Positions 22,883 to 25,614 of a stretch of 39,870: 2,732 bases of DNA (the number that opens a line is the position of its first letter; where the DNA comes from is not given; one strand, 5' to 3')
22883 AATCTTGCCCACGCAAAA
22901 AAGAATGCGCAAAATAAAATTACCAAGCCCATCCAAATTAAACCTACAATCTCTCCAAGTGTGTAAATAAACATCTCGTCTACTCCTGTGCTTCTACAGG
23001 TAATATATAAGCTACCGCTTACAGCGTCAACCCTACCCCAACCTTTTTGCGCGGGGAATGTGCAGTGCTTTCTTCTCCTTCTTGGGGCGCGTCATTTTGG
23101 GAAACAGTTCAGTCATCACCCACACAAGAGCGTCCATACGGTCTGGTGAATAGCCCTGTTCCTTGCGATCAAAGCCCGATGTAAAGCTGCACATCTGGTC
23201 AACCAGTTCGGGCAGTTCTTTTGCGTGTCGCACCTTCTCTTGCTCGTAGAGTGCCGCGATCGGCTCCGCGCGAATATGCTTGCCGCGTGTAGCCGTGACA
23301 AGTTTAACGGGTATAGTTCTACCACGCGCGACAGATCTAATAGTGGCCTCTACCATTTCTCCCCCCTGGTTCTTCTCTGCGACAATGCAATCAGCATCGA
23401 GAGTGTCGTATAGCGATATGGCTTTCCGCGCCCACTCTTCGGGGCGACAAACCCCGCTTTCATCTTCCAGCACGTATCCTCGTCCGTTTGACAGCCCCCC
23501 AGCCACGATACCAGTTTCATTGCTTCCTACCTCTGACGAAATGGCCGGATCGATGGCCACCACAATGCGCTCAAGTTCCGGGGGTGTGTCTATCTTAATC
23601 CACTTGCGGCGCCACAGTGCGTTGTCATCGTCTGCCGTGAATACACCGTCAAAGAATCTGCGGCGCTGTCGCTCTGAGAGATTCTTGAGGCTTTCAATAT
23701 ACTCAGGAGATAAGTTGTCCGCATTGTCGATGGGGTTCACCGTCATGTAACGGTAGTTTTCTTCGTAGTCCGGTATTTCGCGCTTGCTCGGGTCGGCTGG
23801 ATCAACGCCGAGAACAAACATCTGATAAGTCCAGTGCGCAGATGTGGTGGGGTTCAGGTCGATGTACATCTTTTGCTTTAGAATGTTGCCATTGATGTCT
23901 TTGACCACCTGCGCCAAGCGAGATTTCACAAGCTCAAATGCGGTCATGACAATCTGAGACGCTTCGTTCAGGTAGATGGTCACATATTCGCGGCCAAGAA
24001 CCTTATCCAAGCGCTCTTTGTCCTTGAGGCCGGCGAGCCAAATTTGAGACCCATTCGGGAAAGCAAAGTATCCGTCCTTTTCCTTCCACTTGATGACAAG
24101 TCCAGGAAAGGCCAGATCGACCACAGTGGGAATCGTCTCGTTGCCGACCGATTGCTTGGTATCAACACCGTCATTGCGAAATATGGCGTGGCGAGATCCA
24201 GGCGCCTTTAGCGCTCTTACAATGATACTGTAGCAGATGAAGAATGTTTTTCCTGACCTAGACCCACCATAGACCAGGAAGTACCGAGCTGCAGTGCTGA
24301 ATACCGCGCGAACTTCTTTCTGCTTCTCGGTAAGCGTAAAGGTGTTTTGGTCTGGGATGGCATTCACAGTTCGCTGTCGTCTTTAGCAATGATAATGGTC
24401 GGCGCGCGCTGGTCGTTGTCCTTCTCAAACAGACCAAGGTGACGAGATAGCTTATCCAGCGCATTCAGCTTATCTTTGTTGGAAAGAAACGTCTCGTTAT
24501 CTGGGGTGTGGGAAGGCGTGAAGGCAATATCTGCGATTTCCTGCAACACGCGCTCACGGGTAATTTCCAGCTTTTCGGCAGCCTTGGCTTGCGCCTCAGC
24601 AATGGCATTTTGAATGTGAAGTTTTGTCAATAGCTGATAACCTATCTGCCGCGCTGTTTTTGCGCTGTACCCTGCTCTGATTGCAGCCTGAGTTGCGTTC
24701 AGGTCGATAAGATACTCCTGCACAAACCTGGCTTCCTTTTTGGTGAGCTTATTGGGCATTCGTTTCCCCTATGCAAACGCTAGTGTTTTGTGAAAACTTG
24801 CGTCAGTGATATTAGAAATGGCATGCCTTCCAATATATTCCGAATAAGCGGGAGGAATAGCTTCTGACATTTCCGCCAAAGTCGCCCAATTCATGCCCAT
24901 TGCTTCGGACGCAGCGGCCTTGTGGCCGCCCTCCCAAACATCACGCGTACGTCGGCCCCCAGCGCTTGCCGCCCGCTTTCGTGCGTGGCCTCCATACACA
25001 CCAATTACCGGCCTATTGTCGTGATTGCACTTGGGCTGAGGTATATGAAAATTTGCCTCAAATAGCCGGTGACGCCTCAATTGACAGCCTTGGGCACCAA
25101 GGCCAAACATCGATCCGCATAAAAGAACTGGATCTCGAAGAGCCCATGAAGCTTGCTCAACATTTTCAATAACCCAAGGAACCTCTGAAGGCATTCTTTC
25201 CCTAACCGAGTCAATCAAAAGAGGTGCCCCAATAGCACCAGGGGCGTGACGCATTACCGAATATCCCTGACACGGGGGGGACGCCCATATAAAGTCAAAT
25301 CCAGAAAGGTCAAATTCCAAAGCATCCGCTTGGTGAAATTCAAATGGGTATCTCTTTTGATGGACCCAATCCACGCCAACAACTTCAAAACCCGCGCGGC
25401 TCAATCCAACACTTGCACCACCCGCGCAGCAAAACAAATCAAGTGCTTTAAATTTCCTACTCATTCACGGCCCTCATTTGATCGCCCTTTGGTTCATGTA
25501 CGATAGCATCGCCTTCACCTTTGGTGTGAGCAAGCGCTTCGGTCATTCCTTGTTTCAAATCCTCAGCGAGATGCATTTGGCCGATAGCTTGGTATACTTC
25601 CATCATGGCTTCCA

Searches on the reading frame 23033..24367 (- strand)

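Call 58: search_protein_families(library=phrogs, proteins=[window:23033-24367:-], max_evalue=0.001)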
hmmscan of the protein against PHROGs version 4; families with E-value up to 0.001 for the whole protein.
window:23033-24367:- (444 aa): 5 families
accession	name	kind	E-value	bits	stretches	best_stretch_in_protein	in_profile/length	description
phrog_979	-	head and packaging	2e-68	232.6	1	11-427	153-605/642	terminase large subunit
phrog_2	-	head and packaging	1.5e-32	114.2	1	8-428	262-600/807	terminase large subunit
phrog_38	-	head and packaging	7.2e-29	102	1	246-431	522-713/760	terminase large subunit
phrog_5573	-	head and packaging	1.8e-11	45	1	246-403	59-221/250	terminase large subunit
phrog_3717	-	head and packaging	3.4e-11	44.1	1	18-264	14-245/277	terminase large subunit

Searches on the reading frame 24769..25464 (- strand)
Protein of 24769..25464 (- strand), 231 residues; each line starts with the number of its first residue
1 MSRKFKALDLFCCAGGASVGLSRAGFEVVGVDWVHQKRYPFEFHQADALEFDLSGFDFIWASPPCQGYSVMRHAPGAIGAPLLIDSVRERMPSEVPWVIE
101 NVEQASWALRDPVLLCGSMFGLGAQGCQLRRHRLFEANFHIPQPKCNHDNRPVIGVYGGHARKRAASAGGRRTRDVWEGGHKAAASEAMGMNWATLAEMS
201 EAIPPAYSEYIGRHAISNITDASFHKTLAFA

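Call 58: search_protein_families(library=phrogs, proteins=[window:24769-25464:-], max_evalue=0.001)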
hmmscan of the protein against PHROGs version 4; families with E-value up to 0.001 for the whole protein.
window:24769-25464:- (231 aa): 4 families
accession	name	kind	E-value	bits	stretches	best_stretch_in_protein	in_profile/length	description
phrog_363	-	other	9.4e-32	111.4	1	1-217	50-216/327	DNA methyltransferase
phrog_116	-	other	2.1e-11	43.9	1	2-74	205-289/779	DNA methyltransferase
phrog_5999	-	other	6e-07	30.5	1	6-72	4-85/109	DNA methyltransferase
phrog_757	-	other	0.00064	19.9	0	3-71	13-89/247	DNA methyltransferase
